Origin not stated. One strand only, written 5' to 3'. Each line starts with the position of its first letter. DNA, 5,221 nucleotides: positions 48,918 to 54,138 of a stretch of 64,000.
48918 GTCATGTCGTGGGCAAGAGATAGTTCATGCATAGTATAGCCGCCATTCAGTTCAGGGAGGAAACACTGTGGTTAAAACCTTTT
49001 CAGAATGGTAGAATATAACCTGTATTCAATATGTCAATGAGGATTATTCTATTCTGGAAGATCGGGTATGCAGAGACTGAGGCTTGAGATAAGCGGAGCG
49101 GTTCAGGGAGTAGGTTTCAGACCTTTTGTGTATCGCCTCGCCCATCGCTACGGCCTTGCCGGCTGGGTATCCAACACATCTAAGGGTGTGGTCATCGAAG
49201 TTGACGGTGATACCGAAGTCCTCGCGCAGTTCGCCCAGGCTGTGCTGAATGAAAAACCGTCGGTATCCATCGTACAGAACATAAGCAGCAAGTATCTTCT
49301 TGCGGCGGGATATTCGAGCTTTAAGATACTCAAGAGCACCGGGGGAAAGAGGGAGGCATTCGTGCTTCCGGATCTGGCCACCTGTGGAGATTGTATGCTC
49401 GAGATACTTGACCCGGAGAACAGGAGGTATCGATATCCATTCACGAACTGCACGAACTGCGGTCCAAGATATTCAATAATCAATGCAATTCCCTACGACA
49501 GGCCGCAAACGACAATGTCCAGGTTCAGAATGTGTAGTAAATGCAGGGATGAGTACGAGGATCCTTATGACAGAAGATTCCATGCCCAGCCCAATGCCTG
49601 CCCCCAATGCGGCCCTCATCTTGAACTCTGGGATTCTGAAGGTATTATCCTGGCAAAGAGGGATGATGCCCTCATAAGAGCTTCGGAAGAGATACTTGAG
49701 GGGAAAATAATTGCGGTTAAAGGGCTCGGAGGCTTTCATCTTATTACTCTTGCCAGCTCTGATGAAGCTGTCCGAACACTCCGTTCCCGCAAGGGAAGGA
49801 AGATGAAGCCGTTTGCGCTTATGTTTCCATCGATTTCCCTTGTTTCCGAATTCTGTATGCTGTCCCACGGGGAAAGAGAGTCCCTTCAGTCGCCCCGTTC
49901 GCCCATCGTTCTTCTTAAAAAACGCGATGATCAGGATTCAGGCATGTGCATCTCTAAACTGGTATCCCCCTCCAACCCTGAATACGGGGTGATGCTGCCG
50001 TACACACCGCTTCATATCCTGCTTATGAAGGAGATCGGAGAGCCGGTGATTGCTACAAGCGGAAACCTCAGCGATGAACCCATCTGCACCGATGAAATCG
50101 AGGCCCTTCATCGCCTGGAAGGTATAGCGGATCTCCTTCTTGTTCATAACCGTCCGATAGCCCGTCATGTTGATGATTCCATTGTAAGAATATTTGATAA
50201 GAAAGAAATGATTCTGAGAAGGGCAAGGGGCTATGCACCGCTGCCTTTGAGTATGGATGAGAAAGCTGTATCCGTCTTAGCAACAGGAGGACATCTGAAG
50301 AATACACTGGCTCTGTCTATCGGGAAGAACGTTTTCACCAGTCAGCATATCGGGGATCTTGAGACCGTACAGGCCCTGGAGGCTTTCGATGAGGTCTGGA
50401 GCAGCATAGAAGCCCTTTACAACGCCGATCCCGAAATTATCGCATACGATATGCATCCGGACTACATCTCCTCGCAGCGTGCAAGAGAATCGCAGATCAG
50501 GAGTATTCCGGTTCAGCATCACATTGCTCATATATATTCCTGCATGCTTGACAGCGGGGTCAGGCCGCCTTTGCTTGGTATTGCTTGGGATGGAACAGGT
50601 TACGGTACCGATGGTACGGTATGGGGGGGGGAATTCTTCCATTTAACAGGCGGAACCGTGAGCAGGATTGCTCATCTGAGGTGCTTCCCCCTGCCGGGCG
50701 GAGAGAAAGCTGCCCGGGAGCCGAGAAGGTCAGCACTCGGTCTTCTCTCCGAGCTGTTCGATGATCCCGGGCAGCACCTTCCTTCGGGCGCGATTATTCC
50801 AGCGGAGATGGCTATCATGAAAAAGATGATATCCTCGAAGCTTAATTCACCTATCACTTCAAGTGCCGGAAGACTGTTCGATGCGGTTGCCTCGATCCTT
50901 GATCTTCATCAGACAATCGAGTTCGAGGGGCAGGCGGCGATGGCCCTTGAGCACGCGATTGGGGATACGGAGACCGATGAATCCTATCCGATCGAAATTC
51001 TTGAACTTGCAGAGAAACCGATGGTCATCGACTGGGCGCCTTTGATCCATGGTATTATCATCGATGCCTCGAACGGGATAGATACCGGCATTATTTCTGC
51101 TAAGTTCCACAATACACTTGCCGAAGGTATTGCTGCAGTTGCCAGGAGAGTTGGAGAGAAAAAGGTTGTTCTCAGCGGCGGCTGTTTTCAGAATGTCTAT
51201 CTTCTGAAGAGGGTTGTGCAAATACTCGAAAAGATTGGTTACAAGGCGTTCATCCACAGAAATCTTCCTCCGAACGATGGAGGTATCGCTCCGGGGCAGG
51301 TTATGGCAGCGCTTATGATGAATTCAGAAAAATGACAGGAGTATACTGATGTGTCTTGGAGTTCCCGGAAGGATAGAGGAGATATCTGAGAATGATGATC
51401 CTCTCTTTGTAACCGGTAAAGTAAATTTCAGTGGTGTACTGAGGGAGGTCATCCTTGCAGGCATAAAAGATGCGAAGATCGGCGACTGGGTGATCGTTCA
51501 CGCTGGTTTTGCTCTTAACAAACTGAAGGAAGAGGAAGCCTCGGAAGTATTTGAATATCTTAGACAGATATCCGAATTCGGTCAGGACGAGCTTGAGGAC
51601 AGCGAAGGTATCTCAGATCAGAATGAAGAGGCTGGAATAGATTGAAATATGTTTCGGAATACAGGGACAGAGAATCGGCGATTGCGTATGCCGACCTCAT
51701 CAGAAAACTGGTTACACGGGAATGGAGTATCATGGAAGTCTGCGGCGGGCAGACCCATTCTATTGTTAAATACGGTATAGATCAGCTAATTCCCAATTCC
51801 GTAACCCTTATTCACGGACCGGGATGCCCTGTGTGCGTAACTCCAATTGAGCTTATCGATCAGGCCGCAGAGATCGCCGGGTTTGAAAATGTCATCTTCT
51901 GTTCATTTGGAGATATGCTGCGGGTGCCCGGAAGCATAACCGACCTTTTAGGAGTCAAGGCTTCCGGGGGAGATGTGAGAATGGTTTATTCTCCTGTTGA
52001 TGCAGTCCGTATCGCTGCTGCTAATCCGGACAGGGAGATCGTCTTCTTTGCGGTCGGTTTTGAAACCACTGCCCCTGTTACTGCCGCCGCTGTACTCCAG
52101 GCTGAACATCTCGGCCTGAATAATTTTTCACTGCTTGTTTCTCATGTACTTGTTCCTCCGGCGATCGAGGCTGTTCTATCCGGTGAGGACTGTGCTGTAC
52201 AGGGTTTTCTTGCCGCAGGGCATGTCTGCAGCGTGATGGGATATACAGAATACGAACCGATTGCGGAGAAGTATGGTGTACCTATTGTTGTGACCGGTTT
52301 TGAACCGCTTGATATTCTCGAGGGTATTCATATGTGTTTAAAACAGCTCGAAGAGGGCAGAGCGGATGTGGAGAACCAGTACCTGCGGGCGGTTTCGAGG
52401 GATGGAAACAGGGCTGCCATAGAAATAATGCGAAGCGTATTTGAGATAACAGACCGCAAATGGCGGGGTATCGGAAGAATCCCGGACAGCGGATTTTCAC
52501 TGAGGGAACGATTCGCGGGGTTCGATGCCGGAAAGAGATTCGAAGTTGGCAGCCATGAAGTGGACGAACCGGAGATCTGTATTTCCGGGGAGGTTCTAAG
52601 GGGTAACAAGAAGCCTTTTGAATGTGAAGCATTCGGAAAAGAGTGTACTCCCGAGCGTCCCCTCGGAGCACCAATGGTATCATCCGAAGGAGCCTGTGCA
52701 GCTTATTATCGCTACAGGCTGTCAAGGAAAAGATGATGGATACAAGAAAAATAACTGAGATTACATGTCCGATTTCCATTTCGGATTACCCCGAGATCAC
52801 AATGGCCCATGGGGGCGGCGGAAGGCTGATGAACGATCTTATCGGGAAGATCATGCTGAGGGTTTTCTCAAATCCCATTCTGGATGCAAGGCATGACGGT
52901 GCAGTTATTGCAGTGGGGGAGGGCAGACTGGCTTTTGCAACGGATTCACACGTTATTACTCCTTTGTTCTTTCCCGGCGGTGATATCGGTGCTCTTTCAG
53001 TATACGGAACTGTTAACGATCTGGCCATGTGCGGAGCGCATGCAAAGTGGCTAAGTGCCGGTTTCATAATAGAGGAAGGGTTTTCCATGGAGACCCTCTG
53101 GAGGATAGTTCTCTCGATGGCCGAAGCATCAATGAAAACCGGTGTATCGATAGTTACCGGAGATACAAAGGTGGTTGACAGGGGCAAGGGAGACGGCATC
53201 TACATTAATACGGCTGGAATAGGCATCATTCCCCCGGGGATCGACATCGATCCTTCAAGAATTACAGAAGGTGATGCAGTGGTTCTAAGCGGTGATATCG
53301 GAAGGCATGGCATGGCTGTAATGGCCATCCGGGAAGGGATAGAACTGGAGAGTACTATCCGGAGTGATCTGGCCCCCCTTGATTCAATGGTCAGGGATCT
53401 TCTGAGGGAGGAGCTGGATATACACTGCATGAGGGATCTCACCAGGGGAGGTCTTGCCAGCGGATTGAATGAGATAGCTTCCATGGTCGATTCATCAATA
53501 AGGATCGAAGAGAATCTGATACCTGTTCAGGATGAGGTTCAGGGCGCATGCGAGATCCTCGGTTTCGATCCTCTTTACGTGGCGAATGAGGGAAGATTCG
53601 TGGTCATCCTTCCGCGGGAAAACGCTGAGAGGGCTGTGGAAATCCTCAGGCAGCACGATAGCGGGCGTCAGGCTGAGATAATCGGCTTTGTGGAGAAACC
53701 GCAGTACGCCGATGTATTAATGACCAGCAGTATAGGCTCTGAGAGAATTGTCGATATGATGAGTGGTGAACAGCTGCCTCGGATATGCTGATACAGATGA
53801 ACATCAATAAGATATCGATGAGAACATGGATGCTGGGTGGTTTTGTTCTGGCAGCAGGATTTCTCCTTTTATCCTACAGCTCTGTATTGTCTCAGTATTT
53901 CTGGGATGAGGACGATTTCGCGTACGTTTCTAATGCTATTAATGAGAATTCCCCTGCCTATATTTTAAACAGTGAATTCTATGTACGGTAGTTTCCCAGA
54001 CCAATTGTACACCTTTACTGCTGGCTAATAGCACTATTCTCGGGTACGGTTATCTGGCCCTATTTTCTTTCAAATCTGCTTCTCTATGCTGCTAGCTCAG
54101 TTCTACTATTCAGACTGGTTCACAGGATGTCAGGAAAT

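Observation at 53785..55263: Membrane glycosyltransferase gene split by a single in-frame amber codon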

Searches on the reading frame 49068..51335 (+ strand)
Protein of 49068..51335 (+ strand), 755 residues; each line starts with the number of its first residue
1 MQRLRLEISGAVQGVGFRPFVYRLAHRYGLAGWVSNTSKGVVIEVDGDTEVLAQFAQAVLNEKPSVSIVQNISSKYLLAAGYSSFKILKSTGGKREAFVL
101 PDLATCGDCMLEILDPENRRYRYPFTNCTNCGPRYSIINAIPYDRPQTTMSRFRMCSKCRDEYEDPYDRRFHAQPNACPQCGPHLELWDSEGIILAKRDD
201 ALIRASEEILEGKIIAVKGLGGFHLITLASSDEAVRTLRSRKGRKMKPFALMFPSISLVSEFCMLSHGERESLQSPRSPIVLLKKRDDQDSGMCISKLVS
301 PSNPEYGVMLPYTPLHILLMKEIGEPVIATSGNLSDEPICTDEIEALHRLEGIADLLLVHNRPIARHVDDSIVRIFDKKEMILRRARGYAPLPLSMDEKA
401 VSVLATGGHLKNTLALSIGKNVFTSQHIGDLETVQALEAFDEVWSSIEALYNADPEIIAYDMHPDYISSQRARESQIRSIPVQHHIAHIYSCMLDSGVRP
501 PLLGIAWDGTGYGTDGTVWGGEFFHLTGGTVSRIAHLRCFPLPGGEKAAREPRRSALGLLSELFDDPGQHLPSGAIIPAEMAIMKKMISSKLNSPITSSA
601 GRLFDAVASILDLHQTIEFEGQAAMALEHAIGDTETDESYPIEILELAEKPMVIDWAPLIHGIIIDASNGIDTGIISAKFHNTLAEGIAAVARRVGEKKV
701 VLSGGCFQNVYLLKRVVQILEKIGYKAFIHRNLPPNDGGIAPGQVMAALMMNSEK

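Call 5: search_protein_families(library=pfam, proteins=[window:49068-51335:+], max_evalue=0.01)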
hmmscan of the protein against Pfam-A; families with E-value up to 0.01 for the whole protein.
window:49068-51335:+ (755 aa): 5 families
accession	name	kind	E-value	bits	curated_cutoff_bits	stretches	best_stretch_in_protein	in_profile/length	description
PF22521.2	HypF_C_2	-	3.3e-78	263.2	27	1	504-744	1-241/241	Carbamoyltransferase, Kae1-like Domain, second subdomain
PF01300.24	Sua5_yciO_yrdC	-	5e-41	140.6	25.1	1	209-386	3-178/178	Telomere recombination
PF07503.17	zf-HYPF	-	4.5e-32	110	23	2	105-138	1-34/34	HypF finger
PF17788.7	HypF_C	-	1.2e-31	109.8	23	1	400-495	3-99/99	HypF Kae1-like domain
PF00708.24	Acylphosphatase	-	1.1e-19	70.9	22.5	1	5-87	2-85/85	Acylphosphatase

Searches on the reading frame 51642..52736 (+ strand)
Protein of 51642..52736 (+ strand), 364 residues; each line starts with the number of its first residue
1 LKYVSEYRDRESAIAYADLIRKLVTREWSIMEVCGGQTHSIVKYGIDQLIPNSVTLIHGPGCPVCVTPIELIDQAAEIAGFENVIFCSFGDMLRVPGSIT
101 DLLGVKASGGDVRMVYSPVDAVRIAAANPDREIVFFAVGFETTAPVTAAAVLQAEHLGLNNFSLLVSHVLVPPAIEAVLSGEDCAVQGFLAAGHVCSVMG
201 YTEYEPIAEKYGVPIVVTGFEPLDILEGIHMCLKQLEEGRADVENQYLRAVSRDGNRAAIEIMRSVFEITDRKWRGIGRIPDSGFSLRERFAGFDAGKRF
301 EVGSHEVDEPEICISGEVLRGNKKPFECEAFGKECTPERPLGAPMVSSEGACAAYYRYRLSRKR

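Call 5: search_protein_families(library=pfam, proteins=[window:51642-52736:+], max_evalue=0.01)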
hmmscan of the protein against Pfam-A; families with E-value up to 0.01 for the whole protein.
window:51642-52736:+ (364 aa): 1 family
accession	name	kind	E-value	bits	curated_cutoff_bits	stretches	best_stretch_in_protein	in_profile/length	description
PF01924.21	HypD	-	1.5e-152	508.2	25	1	16-359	6-351/351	Hydrogenase formation hypA family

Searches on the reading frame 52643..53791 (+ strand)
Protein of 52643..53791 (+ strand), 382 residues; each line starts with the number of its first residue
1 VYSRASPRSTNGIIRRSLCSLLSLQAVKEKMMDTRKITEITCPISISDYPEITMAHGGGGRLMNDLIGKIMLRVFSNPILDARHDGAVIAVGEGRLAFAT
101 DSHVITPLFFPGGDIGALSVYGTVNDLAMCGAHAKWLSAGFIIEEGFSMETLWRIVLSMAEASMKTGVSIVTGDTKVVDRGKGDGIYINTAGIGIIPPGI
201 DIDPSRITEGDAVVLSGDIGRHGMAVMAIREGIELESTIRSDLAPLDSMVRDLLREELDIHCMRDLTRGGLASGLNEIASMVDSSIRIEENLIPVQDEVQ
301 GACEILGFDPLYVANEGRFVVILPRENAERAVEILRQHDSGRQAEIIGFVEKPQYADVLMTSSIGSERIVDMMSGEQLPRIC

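Call 5: search_protein_families(library=pfam, proteins=[window:52643-53791:+], max_evalue=0.01)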
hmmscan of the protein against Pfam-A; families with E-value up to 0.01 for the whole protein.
window:52643-53791:+ (382 aa): 2 families
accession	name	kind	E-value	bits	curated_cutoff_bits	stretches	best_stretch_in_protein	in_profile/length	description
PF02769.27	AIRS_C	-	4.3e-27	95.6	23.1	1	209-354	2-149/156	AIR synthase related protein, C-terminal domain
PF00586.29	AIRS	-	9.6e-20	71.5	24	1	84-196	2-112/112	AIR synthase related protein, N-terminal domain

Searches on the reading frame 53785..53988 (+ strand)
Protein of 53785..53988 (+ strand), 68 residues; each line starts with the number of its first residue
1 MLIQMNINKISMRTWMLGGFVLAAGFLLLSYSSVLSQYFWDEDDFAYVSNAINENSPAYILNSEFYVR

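Call 74: list_cluster_members(proteins=[P0001, window:53785-53988:+, window:55282-56487:-])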
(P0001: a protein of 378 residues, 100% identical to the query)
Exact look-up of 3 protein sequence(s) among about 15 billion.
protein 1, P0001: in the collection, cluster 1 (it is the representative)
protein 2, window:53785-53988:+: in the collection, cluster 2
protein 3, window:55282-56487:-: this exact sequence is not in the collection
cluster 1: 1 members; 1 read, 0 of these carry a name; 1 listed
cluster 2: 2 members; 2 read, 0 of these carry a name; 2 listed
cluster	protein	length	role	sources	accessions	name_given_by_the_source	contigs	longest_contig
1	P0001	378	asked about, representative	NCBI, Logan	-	-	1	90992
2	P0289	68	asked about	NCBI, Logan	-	-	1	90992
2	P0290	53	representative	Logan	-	-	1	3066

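Call 76: find_encoding_contigs(protein=P0290, flank=4000, max_places=6)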
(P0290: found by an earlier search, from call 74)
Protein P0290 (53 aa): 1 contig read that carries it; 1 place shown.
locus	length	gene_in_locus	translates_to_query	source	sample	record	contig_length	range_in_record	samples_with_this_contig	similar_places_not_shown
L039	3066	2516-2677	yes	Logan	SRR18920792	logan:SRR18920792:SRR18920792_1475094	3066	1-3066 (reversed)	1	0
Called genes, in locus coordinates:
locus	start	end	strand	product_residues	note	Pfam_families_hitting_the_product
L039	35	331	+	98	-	PF01455:HupF_HypC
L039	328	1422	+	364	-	PF01924:HypD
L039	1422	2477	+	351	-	PF00586:AIRS, PF02769:AIRS_C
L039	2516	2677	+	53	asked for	-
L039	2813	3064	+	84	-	?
